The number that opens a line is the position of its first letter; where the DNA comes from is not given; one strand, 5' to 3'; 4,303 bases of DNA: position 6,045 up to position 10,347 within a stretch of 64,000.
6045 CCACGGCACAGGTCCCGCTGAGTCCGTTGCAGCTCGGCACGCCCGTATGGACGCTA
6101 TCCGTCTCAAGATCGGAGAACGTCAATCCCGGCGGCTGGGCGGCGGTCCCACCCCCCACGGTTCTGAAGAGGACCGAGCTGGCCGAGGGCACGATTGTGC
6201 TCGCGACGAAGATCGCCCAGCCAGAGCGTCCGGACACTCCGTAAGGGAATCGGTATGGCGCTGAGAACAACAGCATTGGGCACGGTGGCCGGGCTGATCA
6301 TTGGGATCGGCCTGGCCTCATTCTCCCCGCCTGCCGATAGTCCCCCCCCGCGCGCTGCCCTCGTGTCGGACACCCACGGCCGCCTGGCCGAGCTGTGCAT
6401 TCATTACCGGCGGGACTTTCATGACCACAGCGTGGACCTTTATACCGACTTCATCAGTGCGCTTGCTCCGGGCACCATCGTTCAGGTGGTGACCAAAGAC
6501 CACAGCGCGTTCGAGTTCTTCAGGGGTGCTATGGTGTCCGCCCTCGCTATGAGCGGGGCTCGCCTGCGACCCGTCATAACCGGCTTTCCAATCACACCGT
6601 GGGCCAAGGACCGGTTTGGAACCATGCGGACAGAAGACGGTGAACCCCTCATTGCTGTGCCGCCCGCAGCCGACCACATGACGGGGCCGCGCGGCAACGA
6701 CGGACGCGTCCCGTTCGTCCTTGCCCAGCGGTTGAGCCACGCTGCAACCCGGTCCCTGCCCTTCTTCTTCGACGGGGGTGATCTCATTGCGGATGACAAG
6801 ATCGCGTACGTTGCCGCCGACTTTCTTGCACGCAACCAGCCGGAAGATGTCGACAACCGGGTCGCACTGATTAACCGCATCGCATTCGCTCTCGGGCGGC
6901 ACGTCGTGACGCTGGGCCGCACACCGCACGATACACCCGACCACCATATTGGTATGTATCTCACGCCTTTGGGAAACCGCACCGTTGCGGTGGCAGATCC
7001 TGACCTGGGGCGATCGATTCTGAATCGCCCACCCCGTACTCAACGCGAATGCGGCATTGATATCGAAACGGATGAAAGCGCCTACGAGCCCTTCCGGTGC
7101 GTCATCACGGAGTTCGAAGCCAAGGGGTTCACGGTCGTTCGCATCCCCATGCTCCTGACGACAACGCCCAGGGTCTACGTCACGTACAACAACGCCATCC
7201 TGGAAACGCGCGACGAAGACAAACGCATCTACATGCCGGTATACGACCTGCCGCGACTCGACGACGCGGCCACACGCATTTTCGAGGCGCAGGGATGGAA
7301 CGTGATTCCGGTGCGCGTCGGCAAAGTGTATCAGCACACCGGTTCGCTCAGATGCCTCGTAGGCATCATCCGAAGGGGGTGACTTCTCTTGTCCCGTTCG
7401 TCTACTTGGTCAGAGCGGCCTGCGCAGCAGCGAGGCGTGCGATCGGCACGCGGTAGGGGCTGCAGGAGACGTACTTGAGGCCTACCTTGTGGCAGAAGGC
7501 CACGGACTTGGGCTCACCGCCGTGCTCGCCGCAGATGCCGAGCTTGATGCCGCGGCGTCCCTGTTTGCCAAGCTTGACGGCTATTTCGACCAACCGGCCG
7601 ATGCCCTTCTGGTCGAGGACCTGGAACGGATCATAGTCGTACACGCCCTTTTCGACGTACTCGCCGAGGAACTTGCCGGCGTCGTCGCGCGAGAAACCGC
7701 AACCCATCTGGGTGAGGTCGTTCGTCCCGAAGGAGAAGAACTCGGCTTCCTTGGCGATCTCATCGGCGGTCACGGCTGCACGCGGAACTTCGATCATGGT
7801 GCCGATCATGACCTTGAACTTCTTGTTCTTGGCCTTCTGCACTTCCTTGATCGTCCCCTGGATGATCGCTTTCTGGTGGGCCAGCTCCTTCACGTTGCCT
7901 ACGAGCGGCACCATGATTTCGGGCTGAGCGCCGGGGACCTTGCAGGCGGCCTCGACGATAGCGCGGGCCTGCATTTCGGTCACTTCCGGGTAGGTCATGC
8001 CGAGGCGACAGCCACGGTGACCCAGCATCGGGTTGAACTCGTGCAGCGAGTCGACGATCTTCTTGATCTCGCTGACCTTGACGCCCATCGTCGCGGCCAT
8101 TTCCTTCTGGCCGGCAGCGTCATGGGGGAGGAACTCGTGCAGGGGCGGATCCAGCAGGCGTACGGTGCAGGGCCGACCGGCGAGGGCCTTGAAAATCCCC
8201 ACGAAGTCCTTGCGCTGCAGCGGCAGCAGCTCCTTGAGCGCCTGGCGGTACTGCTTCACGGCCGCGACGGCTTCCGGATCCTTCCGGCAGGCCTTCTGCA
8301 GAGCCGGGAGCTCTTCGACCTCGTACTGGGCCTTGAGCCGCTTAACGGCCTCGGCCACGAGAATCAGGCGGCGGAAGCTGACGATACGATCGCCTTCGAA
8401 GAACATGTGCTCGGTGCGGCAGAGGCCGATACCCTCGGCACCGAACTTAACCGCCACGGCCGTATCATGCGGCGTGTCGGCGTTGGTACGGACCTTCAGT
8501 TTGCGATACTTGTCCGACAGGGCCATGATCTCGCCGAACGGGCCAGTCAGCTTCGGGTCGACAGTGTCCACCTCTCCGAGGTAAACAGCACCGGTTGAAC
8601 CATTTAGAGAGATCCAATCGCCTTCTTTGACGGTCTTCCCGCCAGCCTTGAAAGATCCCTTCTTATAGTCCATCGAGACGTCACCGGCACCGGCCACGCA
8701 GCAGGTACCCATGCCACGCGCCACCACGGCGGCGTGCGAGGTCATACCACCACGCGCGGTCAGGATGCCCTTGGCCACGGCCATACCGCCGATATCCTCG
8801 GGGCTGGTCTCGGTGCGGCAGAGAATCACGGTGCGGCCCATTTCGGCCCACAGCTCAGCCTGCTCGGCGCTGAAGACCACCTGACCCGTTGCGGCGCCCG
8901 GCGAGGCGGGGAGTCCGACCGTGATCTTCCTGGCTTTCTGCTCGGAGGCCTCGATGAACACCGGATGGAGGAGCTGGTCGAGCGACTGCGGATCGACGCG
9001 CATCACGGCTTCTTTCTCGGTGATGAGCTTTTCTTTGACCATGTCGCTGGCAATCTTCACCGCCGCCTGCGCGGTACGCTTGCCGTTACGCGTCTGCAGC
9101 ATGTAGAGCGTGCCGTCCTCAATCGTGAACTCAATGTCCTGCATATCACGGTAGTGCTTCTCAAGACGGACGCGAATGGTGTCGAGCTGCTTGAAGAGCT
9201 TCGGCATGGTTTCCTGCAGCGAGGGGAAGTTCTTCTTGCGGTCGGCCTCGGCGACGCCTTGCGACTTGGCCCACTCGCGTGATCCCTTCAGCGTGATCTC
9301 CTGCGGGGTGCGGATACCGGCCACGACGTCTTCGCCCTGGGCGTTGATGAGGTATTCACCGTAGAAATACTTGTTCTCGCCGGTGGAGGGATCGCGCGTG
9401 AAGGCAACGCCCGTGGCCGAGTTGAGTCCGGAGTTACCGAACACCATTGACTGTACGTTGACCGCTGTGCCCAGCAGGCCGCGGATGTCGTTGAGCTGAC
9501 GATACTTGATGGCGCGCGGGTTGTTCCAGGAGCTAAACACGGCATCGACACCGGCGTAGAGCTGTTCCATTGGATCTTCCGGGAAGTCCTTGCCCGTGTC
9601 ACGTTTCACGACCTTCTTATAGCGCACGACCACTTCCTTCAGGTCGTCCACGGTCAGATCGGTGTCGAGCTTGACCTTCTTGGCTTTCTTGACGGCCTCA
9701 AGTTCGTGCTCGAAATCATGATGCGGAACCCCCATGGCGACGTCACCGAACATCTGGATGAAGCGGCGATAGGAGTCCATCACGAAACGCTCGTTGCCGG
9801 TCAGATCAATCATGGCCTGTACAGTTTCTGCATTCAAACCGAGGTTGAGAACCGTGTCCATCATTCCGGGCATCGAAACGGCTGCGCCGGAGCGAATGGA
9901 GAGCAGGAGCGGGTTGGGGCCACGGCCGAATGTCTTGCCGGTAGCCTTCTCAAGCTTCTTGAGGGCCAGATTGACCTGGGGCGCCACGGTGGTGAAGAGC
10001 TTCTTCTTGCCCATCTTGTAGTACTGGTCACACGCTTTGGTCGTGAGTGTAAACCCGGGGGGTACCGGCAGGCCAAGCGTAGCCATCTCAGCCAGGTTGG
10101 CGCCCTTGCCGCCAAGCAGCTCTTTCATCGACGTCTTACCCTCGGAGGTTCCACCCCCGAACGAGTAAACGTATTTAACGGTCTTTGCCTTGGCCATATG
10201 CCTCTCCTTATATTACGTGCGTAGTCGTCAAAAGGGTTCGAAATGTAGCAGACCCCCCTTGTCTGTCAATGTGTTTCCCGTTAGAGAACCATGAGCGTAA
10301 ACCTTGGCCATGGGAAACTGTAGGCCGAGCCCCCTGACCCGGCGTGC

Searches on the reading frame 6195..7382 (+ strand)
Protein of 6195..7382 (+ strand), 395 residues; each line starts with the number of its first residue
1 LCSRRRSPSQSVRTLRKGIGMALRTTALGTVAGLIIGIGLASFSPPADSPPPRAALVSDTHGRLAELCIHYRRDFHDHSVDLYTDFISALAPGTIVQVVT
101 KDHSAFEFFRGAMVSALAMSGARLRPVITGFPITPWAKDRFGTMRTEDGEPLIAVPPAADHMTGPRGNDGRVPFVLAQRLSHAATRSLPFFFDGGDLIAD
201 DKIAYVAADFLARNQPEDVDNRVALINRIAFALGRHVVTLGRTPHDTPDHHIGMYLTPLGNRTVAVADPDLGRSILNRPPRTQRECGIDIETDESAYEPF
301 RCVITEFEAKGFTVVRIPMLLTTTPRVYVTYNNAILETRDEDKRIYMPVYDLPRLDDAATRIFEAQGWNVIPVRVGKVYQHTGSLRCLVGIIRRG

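Call 29: search_protein_families(library=pfam, proteins=[window:6195-7382:+])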
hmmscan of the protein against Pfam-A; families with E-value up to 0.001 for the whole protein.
window:6195-7382:+ (395 aa): 1 family
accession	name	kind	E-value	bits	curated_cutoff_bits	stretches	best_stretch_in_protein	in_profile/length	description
PF04371.20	PAD_porph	-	0.00048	19.9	25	1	249-388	190-316/321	Porphyromonas-type peptidyl-arginine deiminase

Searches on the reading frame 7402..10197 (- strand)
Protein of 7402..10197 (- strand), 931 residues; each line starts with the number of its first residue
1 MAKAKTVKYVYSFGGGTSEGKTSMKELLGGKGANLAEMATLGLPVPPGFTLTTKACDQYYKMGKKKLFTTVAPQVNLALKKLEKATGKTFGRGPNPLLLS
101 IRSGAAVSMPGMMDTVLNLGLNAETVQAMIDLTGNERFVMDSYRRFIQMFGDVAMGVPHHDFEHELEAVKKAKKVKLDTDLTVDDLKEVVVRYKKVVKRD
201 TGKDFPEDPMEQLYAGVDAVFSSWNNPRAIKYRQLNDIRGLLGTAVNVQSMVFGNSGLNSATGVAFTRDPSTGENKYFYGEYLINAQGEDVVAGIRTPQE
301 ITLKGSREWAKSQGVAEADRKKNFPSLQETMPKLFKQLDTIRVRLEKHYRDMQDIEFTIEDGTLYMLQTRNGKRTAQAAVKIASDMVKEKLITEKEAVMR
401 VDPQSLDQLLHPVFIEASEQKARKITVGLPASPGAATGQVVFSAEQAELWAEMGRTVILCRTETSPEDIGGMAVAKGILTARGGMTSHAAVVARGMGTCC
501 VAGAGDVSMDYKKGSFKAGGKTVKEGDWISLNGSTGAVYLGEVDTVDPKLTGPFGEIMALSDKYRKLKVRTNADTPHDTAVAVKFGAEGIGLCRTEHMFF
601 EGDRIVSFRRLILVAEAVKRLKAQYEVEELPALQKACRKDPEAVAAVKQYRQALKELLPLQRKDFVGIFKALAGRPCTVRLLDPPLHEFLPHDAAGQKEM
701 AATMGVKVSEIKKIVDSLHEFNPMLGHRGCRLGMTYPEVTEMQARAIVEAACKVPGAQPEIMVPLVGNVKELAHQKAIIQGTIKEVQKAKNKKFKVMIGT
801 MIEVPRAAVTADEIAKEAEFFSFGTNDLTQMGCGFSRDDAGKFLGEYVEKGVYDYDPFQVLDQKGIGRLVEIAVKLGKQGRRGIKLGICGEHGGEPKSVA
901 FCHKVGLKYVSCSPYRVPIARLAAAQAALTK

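Call 29: search_protein_families(library=pfam, proteins=[window:7402-10197:-])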
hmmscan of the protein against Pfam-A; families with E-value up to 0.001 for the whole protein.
window:7402-10197:- (931 aa): 3 families
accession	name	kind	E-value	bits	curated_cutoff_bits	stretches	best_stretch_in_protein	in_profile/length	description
PF02896.24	PEP-utilizers_C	-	4.8e-82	275.9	22.8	1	554-927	7-291/293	PEP-utilising enzyme, PEP-binding domain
PF01326.24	PPDK_N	-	5.5e-62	210.4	27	2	71-390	77-327/328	Pyruvate phosphate dikinase, AMP/ATP-binding domain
PF00391.29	PEP-utilizers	-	2.5e-22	78.7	23.1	1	456-536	4-72/72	PEP-utilising enzyme, mobile domain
